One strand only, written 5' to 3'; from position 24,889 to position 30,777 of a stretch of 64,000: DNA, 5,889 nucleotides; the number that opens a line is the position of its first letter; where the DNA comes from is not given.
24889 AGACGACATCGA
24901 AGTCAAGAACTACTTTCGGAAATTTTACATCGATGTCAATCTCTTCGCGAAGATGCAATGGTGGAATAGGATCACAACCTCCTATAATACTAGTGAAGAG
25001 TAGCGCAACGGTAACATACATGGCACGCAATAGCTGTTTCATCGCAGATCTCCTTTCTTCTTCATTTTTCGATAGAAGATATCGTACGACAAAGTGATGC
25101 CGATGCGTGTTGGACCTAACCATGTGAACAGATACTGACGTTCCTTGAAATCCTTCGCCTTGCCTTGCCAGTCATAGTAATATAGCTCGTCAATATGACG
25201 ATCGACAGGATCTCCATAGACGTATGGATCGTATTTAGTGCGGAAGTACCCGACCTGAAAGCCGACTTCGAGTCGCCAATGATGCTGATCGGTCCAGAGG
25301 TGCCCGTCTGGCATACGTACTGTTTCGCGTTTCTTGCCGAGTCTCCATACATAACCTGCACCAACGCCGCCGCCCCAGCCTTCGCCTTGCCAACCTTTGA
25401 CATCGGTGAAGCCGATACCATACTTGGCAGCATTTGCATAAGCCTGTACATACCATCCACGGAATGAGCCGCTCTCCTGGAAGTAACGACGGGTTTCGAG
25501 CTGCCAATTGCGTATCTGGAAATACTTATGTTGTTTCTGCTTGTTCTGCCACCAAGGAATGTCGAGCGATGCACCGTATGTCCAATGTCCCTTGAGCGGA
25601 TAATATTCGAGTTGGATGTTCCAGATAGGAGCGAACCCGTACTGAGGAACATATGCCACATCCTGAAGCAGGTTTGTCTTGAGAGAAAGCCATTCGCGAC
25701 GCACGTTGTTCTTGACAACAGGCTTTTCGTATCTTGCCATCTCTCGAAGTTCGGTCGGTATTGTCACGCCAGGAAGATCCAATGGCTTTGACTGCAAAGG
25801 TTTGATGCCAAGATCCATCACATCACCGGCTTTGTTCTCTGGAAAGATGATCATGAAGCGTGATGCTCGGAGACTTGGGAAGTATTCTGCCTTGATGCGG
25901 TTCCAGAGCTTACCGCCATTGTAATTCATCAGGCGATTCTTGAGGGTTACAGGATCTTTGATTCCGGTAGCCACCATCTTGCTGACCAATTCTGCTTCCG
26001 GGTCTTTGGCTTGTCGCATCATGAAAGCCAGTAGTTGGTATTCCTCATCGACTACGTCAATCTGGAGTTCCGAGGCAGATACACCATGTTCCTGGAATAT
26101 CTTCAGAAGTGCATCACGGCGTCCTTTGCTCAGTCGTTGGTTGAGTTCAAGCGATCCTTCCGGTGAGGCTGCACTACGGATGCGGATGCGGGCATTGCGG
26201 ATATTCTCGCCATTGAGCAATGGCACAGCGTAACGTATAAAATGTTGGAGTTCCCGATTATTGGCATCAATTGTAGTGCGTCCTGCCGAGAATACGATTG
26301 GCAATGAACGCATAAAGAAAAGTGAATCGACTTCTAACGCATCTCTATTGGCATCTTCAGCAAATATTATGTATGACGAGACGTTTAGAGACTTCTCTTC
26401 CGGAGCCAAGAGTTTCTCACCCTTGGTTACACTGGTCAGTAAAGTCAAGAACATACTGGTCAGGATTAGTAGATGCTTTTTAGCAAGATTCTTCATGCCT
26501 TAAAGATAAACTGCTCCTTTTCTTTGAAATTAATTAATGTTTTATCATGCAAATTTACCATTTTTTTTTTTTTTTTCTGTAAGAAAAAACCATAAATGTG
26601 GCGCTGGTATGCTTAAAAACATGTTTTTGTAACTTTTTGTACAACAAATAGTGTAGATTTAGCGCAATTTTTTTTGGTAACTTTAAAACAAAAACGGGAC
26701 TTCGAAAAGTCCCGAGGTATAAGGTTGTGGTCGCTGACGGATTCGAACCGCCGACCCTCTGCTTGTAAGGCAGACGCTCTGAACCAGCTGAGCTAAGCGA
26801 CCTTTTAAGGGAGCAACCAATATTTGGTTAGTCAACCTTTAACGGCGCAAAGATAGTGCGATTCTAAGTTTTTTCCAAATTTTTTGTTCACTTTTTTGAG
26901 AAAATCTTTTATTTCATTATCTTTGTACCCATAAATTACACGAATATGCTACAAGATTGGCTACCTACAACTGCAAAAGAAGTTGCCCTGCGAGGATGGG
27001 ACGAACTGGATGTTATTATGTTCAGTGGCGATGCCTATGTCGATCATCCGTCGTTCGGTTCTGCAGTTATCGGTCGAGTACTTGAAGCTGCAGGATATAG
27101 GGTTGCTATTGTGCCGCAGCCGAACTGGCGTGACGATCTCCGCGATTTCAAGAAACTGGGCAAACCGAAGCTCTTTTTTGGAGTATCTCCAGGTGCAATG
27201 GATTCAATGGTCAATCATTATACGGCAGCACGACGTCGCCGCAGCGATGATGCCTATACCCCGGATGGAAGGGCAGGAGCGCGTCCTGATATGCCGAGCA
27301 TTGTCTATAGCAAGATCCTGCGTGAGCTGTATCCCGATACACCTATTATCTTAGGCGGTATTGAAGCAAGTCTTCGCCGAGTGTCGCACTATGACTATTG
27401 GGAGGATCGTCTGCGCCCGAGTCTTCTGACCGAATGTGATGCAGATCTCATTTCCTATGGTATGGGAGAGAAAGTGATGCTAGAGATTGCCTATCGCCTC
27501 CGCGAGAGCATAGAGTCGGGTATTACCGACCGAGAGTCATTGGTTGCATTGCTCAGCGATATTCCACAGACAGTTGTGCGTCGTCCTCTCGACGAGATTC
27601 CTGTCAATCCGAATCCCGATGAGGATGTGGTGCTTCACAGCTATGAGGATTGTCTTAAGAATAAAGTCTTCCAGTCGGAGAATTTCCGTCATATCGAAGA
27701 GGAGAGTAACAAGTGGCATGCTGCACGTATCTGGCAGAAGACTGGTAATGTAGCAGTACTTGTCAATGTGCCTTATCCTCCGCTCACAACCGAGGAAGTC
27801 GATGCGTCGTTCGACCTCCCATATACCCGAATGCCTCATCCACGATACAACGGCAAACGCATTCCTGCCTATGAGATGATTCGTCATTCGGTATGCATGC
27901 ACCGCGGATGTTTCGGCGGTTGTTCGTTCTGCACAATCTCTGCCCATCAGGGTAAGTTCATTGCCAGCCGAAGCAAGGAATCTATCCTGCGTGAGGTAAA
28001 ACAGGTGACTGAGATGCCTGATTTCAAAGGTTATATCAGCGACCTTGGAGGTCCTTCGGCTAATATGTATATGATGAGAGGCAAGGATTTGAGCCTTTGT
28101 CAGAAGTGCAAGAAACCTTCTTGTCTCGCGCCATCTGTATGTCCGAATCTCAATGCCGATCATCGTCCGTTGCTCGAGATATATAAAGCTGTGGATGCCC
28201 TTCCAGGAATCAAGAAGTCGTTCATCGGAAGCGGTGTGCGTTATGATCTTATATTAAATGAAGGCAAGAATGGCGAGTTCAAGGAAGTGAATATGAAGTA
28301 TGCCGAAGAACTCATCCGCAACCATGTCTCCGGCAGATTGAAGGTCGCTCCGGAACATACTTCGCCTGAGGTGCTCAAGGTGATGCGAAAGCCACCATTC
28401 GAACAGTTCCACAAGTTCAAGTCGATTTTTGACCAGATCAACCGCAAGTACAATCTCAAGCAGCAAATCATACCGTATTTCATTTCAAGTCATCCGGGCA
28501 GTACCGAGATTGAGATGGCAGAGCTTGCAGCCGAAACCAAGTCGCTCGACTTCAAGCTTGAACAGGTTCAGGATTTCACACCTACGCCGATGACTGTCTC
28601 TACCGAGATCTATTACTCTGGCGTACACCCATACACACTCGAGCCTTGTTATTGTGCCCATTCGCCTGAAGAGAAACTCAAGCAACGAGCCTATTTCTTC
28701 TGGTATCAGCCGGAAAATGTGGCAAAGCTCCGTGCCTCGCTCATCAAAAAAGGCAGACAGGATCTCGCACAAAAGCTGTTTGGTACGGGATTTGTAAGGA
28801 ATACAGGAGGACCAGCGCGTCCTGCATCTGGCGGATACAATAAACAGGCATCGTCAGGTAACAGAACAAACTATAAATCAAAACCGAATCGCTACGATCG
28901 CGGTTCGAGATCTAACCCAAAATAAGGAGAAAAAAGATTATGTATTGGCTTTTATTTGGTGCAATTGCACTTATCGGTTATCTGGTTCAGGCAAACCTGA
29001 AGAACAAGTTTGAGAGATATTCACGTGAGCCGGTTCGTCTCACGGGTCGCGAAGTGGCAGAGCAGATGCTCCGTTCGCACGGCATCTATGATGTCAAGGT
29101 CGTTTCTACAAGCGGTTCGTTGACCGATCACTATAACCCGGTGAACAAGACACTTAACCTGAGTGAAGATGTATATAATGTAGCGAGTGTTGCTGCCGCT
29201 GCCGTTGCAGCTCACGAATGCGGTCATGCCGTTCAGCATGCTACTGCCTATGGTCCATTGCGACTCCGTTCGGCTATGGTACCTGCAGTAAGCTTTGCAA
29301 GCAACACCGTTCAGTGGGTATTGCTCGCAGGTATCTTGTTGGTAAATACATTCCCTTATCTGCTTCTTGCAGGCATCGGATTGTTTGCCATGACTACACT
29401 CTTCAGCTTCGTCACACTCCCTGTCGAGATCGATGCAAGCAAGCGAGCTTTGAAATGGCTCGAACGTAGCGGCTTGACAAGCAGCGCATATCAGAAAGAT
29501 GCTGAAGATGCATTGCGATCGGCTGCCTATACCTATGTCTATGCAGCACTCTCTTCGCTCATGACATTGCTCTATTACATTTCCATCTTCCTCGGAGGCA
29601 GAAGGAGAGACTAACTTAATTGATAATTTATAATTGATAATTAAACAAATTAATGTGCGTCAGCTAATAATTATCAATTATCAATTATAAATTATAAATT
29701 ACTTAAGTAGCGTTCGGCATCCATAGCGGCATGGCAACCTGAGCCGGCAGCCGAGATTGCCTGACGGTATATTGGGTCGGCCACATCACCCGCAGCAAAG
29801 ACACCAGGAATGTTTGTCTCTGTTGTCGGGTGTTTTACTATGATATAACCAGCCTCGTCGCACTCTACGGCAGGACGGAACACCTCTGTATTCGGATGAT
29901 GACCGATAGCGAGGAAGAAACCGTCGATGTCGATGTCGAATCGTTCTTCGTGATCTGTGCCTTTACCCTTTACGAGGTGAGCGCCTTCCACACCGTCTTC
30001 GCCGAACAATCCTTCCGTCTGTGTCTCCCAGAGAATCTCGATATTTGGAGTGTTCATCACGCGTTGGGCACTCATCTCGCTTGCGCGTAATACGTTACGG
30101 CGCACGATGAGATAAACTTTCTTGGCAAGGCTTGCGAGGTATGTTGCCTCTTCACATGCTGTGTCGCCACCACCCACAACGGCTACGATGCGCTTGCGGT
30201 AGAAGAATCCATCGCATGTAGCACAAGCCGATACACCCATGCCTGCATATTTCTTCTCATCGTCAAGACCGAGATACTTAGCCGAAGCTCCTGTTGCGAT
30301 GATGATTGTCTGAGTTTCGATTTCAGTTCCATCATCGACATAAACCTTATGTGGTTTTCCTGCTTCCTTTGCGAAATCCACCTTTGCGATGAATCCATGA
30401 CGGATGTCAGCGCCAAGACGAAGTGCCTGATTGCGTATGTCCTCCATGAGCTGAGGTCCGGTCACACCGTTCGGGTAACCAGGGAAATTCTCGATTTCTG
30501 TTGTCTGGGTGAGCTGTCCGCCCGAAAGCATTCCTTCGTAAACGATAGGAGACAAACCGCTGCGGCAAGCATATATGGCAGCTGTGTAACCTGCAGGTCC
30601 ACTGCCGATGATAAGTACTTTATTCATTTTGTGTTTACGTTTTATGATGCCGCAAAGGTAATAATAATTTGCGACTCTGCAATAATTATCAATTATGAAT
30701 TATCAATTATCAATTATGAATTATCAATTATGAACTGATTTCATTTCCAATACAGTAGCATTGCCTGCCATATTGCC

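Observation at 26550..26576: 16-nt homopolymer abutting the -7-like box upstream of the pilus/giant-adhesin operon: candidate slipped-strand phase switch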

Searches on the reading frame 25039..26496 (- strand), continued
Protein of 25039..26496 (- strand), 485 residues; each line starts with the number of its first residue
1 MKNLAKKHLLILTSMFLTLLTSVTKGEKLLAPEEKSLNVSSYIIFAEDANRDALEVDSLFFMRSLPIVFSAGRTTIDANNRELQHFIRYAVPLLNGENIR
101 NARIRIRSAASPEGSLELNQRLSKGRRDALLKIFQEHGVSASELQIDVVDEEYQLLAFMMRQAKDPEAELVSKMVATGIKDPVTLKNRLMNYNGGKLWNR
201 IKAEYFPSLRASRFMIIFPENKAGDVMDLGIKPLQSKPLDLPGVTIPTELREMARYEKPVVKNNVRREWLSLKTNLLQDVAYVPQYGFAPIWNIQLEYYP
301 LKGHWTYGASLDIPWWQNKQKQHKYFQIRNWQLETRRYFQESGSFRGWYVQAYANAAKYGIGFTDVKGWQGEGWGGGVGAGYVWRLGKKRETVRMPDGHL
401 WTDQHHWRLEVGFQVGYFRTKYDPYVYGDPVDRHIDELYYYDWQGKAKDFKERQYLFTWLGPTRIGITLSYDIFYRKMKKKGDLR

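Call 51: search_protein_families(library=ncbifam, proteins=[window:25039-26496:-], max_evalue=0.01)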
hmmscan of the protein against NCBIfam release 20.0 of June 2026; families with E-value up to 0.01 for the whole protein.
window:25039-26496:- (485 aa): 0 families

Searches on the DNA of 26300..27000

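Call 50: search_rna_families(source=window, start=26300, end=27000, threshold=evalue, max_evalue=1)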
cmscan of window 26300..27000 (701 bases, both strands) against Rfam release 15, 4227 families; matches with E-value up to 1: 4.
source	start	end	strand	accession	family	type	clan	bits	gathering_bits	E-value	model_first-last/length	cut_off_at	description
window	26728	26802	-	RF00005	tRNA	Gene; tRNA;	CL00001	71.6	29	1.2e-15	1-71/71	no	tRNA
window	26582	26728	+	RF01743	leu-phe_leader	Cis-reg; leader;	-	23.5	70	0.2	1-162/162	no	leu/phe leader RNA from Lactococcus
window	26727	26802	+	RF04354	Plastid-ycf2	Cis-reg;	-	19.8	65.7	0.24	1-75/75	no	Plastid-ycf2 5UTR RNA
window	26685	26774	-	RF02869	ncS025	Gene; sRNA;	-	19.7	46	0.53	1-85/85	no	Burkholderia sRNA 25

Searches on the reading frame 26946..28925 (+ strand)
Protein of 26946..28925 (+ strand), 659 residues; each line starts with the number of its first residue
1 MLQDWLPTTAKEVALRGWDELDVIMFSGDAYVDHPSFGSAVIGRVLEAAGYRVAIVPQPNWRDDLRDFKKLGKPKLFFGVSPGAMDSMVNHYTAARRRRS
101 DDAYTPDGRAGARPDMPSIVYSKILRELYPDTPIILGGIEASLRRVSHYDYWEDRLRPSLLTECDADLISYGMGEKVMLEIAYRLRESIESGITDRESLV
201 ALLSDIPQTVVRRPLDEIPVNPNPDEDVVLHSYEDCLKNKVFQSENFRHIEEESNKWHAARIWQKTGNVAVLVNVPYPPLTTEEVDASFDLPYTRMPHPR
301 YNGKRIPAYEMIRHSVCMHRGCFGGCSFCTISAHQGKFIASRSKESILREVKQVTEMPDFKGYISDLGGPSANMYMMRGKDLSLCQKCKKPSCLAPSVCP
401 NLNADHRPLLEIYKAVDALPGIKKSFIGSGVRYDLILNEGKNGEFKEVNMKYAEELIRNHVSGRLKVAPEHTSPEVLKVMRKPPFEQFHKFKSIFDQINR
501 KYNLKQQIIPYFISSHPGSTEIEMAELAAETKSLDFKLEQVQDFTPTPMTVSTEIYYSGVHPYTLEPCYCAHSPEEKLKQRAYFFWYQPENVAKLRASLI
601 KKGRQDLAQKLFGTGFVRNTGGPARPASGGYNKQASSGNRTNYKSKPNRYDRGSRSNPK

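Call 7: search_protein_families(library=pfam, proteins=[window:26946-28925:+])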
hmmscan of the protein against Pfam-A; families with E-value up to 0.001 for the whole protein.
window:26946-28925:+ (659 aa): 3 families
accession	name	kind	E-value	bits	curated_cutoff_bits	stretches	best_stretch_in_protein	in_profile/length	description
PF08497.15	Radical_SAM_N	-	6.6e-123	410.2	25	1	5-315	1-301/301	Radical SAM N-terminal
PF11842.13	DUF3362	-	3.3e-12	47.3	27.6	1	539-608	1-75/151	Domain of unknown function (DUF3362)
PF04055.27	Radical_SAM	-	1.8e-08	35.2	29.5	1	318-488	3-129/166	Radical SAM superfamily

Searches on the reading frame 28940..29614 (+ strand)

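Call 81: search_protein_families(library=pfam, proteins=[window:28940-29614:+])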
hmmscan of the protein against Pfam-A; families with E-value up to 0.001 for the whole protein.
window:28940-29614:+ (224 aa): 1 family
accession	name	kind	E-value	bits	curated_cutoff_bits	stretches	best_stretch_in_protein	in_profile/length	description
PF04298.18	Zn_peptidase_2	-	3.6e-83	278.8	27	1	2-217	1-217/218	Putative neutral zinc metallopeptidase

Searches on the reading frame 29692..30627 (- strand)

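Call 81: search_protein_families(library=pfam, proteins=[window:29692-30627:-])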
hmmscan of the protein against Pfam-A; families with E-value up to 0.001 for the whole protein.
window:29692-30627:- (311 aa): 8 families
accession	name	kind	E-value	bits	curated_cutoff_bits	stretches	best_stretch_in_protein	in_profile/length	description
PF07992.20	Pyr_redox_2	-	3.3e-48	165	26.1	1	3-297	2-291/291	Pyridine nucleotide-disulphide oxidoreductase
PF13738.12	Pyr_redox_3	-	1.5e-18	67.5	30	1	93-280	114-305/305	Pyridine nucleotide-disulphide oxidoreductase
PF00070.33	Pyr_redox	-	8.5e-13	49.1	22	1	148-212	2-71/82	Pyridine nucleotide-disulphide oxidoreductase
PF01134.28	GIDA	-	2.9e-07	30.4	22.1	0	3-30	1-28/391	Glucose inhibited division protein A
PF12831.13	FAD_oxidored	-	2.5e-06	27.5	27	1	4-42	2-41/416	FAD dependent oxidoreductase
PF01266.30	DAO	-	6.6e-06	26.3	27.9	0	57-119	148-208/353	FAD dependent oxidoreductase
PF03486.20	HI0933_like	-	1.9e-05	24.7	50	0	3-35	2-34/244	HI0933-like protein Rossmann domain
PF00890.30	FAD_binding_2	-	5.2e-05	23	20.4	0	4-34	2-32/414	FAD binding domain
